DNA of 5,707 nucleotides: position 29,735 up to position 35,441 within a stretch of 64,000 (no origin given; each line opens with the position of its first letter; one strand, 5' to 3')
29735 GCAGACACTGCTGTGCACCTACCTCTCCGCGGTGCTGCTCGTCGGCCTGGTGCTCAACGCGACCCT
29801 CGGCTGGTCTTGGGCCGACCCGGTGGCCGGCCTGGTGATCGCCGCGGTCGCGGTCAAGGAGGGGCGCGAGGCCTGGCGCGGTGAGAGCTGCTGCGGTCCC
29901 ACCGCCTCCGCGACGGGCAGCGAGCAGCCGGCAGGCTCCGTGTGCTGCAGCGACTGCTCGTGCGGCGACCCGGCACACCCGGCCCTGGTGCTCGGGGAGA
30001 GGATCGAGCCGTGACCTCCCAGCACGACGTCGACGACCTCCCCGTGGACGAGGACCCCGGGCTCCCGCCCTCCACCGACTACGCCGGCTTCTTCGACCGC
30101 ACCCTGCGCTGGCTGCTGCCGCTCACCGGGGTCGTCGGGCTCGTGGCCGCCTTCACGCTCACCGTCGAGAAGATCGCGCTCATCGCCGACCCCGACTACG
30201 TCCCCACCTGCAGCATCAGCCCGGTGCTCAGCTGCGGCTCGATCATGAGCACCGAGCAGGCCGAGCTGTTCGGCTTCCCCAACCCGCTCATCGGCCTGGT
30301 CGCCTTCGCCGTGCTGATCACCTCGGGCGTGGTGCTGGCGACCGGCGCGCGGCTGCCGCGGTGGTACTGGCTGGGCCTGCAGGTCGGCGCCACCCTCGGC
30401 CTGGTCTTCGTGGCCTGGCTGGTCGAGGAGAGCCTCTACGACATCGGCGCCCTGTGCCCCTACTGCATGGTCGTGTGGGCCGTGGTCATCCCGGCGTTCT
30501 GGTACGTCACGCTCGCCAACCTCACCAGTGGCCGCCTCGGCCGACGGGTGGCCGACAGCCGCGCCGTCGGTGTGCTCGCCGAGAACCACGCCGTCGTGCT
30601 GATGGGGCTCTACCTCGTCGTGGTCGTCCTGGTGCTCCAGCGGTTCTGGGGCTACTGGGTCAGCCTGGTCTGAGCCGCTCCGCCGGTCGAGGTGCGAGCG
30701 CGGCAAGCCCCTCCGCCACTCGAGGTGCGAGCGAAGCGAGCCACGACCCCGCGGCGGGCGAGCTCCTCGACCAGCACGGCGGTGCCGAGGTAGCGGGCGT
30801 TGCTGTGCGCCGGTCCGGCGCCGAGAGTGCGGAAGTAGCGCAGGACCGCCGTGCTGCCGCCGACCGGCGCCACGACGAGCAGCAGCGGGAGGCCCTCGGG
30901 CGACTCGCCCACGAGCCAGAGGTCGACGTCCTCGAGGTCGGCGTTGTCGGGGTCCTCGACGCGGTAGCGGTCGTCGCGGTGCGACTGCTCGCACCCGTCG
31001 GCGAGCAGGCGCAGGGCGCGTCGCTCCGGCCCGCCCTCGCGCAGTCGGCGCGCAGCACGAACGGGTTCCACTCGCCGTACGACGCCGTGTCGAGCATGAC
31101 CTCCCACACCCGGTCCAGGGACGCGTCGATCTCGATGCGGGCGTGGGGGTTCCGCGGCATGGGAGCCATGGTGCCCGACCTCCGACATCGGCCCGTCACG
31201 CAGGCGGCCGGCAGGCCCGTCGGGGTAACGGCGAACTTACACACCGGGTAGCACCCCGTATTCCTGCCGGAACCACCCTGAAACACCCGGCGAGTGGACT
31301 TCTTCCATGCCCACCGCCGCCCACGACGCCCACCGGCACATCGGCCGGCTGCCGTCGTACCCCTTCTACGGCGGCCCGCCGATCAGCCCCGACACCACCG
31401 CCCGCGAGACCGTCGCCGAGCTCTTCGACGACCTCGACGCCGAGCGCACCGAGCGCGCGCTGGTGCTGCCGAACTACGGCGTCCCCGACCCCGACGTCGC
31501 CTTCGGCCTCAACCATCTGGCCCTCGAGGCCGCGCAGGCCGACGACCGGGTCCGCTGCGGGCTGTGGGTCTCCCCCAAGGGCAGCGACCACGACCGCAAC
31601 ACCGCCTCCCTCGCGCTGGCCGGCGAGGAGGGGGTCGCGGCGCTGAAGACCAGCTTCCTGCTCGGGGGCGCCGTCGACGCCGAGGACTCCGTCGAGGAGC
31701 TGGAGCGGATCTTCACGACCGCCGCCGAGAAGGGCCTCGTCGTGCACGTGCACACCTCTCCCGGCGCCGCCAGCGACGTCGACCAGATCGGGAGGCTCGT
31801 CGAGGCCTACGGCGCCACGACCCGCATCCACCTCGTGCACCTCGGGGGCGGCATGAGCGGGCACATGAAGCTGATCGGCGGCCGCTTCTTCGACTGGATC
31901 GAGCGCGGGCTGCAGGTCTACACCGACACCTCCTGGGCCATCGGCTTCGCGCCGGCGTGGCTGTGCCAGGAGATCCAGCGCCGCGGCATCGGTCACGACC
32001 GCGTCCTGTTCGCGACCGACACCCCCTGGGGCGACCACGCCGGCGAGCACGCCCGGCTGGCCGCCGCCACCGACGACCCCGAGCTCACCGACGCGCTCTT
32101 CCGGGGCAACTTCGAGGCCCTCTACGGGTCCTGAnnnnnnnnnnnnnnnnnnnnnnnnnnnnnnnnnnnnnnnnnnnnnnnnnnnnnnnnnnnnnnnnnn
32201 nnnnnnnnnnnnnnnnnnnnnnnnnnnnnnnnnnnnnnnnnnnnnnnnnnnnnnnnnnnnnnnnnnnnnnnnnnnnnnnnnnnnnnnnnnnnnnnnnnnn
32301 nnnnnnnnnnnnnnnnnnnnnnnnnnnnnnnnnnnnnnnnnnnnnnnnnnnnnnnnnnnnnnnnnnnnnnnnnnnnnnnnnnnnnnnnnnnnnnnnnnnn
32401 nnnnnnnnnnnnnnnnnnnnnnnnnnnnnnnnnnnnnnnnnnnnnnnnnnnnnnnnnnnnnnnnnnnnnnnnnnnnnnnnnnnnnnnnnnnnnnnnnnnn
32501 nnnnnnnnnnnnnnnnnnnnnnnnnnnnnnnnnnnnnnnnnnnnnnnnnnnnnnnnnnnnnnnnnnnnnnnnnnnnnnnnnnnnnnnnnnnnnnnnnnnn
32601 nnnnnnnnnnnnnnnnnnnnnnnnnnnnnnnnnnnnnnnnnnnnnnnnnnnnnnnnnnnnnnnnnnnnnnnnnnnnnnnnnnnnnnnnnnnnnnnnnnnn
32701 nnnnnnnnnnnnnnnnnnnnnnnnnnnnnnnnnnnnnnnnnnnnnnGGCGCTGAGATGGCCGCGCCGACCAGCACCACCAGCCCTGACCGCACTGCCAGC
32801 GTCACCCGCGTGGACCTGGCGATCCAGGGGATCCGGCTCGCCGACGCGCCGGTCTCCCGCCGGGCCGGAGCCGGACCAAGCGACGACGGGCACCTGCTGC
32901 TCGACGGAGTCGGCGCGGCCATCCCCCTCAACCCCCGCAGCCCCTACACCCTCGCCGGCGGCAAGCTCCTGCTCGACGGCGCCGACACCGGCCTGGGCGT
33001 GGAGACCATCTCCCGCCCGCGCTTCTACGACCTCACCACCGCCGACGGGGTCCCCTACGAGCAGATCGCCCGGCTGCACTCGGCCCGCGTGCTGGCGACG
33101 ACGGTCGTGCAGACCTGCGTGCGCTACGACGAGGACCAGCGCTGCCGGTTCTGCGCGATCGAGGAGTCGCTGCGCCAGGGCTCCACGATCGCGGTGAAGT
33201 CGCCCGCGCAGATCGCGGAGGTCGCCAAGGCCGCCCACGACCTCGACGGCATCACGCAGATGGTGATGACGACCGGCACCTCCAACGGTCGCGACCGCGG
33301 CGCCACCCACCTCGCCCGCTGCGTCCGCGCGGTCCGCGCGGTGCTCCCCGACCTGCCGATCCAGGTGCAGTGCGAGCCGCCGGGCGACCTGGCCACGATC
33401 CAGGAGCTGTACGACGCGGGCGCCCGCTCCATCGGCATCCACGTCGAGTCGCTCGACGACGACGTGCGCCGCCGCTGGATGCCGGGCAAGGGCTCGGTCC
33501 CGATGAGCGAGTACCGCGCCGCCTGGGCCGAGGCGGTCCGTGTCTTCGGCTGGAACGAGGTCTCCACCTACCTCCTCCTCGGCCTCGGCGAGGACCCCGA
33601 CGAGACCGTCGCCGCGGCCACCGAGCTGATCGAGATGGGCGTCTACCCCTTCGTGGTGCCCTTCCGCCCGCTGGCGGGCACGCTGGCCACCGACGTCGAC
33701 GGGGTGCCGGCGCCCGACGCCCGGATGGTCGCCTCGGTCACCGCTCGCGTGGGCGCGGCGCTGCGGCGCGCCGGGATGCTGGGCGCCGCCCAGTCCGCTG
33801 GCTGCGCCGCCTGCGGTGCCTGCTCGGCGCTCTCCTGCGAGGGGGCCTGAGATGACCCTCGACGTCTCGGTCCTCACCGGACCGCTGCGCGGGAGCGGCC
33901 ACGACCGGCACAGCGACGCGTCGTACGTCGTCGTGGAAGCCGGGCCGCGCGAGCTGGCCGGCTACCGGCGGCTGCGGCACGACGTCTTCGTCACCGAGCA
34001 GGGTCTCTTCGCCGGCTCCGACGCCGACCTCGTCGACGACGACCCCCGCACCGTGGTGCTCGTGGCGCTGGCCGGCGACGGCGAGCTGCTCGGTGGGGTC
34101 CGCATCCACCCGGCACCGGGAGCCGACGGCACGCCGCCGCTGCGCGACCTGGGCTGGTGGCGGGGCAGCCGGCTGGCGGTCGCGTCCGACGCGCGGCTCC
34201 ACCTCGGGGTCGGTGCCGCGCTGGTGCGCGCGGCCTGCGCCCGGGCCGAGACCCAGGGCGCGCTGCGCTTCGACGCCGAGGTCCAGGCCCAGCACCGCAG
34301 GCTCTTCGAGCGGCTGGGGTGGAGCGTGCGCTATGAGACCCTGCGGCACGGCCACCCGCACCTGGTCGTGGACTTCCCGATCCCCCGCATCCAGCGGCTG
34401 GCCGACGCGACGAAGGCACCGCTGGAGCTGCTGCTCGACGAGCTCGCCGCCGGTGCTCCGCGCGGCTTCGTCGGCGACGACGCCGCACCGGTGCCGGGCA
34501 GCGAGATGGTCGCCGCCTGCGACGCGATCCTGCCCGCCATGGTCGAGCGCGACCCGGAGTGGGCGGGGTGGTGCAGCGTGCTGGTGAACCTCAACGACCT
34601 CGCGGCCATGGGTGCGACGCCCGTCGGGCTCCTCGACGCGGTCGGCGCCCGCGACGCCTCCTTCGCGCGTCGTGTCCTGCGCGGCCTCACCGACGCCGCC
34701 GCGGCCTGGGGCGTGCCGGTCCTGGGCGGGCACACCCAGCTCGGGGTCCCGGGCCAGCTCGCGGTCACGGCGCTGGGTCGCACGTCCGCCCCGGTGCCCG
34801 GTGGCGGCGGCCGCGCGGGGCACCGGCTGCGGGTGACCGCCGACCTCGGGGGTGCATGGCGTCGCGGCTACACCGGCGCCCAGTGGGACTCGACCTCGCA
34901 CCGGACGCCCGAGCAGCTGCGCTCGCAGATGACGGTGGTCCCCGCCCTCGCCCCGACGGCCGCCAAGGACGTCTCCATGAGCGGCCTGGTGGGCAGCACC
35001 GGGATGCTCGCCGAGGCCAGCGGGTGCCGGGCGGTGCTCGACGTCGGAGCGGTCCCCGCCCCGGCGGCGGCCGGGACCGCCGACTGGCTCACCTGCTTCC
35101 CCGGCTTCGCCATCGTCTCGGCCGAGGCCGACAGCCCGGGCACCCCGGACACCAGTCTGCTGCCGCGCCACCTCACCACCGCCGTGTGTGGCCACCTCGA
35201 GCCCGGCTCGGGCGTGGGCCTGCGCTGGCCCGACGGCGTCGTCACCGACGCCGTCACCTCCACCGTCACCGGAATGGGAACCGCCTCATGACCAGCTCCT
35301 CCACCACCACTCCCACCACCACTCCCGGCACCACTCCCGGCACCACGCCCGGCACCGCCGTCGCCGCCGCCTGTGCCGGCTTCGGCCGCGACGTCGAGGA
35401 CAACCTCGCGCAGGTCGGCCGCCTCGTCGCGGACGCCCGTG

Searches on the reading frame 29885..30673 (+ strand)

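Call 7: search_protein_families(library=pfam, proteins=[window:29885-30673:+])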
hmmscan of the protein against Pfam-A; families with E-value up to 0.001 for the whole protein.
window:29885-30673:+ (262 aa): 1 family
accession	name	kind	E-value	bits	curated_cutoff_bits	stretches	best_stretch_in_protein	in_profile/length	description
PF07884.19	VKOR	-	3.2e-42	144.3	27.5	1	76-208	1-133/134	Vitamin K epoxide reductase family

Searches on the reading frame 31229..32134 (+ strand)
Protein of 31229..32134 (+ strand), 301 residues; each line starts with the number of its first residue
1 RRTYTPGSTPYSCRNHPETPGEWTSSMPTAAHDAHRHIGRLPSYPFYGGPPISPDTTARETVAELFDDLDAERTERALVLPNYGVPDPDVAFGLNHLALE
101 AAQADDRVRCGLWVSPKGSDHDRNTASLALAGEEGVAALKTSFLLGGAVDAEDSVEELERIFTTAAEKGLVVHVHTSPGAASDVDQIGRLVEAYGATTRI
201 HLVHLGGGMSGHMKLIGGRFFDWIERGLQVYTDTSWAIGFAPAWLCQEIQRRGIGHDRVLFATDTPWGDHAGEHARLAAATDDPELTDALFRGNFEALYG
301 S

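Call 7: search_protein_families(library=pfam, proteins=[window:31229-32134:+])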
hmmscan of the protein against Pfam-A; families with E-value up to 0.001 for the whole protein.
window:31229-32134:+ (301 aa): 1 family
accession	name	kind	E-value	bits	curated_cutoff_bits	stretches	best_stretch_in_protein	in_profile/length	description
PF04909.20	Amidohydro_2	-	2e-15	57.8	26.4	1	65-300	36-288/289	Amidohydrolase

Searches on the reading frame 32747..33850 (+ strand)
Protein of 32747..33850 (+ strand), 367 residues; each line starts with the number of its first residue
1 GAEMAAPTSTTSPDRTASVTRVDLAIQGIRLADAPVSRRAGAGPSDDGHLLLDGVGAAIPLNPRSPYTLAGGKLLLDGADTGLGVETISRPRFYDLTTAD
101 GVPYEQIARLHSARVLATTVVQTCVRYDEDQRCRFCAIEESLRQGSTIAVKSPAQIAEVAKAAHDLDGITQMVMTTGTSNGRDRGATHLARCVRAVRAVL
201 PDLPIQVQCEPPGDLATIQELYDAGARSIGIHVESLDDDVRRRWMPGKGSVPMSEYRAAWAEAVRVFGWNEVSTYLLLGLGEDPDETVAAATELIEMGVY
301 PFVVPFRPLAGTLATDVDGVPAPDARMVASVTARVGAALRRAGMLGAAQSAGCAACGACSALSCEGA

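Call 7: search_protein_families(library=pfam, proteins=[window:32747-33850:+])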
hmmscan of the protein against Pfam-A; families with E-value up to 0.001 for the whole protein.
window:32747-33850:+ (367 aa): 1 family
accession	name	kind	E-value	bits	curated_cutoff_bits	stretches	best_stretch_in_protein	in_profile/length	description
PF04055.27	Radical_SAM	-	6.3e-14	52.9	29.5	1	131-291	9-162/166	Radical SAM superfamily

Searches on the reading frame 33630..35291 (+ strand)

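Call 7: search_protein_families(library=pfam, proteins=[window:33630-35291:+])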
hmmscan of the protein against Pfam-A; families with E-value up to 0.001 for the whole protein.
window:33630-35291:+ (553 aa): 5 families
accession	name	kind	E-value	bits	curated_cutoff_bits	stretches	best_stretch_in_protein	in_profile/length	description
PF00586.29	AIRS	-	7.4e-21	75.1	24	1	282-384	1-111/112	AIR synthase related protein, N-terminal domain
PF00583.31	Acetyltransf_1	-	2e-06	28.5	20.7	1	134-231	28-116/116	Acetyltransferase (GNAT) family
PF21926.2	FeeM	-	8e-06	26.2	27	1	114-230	4-134/158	N-acyl amino acid synthase FeeM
PF02769.27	AIRS_C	-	8.3e-06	26.5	23.1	1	424-503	38-124/156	AIR synthase related protein, C-terminal domain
PF13508.13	Acetyltransf_7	-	2.3e-05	25.1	27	1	142-232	4-83/84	Acetyltransferase (GNAT) domain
